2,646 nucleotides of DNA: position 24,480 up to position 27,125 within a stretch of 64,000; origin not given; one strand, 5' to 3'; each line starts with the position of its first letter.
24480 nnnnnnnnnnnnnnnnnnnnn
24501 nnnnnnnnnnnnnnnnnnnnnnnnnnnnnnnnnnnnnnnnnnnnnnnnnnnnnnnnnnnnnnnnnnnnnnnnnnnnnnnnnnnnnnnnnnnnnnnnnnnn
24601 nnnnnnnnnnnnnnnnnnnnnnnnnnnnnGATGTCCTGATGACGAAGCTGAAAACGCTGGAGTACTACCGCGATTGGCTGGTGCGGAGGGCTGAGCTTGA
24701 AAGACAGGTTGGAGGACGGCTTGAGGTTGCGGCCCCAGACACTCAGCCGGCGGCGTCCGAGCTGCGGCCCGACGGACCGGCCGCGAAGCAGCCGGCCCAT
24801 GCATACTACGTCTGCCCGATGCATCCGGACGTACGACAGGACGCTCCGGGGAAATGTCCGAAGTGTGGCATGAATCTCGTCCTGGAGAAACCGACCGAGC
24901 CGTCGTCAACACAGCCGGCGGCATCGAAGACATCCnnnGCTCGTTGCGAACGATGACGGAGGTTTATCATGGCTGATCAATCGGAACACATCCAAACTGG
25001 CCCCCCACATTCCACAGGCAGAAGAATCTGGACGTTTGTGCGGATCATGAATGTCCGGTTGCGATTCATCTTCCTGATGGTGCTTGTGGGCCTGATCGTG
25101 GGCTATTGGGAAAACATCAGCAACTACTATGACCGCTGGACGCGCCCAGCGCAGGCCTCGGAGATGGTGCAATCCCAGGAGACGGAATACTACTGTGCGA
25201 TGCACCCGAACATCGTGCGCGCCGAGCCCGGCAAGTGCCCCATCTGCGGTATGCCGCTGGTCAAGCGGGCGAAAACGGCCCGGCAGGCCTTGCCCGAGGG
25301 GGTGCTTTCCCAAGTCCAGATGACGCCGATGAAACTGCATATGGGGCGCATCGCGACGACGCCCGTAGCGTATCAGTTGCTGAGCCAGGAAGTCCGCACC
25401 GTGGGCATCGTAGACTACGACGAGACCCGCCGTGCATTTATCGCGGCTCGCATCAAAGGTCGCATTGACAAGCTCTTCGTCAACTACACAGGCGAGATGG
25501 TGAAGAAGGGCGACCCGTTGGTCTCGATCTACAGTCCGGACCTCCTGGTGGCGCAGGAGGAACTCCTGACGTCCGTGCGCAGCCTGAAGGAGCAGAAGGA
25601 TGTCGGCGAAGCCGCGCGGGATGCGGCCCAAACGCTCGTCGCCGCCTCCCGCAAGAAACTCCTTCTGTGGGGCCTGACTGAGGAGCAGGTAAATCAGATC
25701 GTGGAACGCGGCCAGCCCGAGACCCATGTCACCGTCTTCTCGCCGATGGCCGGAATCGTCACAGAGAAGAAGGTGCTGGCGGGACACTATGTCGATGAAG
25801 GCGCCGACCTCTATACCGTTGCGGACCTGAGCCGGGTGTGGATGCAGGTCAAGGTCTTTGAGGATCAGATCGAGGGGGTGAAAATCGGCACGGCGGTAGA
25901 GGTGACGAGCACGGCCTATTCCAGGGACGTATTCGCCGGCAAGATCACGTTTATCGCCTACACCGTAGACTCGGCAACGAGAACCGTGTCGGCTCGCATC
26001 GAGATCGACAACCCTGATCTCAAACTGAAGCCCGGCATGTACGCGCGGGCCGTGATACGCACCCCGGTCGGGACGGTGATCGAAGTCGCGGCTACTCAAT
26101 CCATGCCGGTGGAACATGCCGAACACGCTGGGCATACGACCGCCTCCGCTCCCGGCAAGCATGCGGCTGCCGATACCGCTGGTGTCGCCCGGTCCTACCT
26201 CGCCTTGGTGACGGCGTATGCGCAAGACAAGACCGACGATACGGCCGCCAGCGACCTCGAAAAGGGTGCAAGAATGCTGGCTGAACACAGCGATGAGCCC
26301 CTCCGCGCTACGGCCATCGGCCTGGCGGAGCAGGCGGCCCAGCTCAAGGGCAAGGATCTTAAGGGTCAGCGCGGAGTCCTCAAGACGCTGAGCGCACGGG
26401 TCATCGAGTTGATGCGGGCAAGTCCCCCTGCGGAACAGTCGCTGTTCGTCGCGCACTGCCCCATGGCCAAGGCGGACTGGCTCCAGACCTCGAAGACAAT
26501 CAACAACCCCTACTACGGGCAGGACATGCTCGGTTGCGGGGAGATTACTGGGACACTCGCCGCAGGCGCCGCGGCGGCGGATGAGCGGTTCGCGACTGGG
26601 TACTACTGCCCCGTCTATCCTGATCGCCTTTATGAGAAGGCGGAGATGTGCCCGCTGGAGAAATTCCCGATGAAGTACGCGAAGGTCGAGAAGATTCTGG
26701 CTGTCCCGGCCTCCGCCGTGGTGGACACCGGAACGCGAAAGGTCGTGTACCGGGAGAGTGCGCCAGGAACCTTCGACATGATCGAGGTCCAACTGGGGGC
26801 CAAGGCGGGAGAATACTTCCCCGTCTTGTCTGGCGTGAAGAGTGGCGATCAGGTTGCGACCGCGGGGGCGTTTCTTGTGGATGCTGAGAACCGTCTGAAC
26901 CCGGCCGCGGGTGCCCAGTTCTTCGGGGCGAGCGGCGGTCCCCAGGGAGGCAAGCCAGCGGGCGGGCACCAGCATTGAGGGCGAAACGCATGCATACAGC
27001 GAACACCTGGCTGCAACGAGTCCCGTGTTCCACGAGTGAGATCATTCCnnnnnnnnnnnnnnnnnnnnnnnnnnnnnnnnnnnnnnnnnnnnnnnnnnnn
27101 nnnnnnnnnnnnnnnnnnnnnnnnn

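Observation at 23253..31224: Cus-type tripartite pump in which all three components carry extra domains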

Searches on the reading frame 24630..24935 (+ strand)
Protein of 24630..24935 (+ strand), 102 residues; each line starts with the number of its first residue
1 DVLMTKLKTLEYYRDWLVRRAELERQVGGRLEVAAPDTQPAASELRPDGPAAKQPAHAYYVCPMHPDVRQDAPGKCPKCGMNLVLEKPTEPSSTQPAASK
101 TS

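Call 76: find_related_loci(query=window:24630-24935:+, collection=metagenome_contigs, flank=9000)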
Query window:24630-24935:+ (102 aa) in metagenome_contigs; peptide patterns used: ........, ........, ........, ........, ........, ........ (x = any residue, [..] = any of these).
600 stretches matched a pattern (row limit reached: there are more); 146 encode a relative of the query (tblastn E <= 1e-3); the best 80 are kept; 80 distinct loci.
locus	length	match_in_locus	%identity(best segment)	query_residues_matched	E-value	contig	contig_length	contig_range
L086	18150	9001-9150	52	50-98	9e-14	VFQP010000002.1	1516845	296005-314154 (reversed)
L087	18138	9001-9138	65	1-46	1e-13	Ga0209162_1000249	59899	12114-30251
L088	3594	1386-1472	72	59-87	1e-12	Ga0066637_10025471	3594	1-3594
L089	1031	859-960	68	51-84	8e-13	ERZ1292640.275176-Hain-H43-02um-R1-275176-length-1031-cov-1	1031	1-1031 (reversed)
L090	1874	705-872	54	50-99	7e-13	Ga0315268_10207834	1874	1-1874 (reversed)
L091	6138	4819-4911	65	60-90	1e-12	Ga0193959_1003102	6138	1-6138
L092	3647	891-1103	47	26-91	1e-12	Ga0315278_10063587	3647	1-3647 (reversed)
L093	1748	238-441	56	52-100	1e-12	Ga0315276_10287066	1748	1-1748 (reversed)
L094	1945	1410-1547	56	1-52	1e-12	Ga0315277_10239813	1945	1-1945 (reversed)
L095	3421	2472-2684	47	26-91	1e-12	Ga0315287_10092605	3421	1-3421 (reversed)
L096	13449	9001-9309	57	60-100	2e-12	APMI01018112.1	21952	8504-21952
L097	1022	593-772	50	24-85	1e-12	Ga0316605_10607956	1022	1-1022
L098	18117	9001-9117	62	54-90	2e-12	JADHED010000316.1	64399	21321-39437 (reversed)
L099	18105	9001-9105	69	55-89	2e-12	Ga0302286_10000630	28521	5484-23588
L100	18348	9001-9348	59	41-84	2e-12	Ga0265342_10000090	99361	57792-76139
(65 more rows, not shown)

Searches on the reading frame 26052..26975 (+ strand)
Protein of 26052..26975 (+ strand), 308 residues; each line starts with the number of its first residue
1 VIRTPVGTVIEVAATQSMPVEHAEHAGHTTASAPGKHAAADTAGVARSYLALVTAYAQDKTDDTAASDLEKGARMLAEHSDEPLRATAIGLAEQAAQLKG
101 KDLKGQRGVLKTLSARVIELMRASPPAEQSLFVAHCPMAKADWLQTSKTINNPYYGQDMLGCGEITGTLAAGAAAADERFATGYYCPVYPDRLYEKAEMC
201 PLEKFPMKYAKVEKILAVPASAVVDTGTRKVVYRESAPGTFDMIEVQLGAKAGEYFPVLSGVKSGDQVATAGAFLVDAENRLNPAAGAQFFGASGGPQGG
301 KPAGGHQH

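Call 33: search_protein_families(library=pfam, proteins=[window:26052-26975:+], max_evalue=10)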
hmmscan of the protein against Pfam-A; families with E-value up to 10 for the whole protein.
seq(308 aa): 1 family
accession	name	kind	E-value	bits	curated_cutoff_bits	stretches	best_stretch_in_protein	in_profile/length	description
PF11827.13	DUF3347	-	0.015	16.6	25.5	1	47-124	3-88/93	Protein of unknown function (DUF3347)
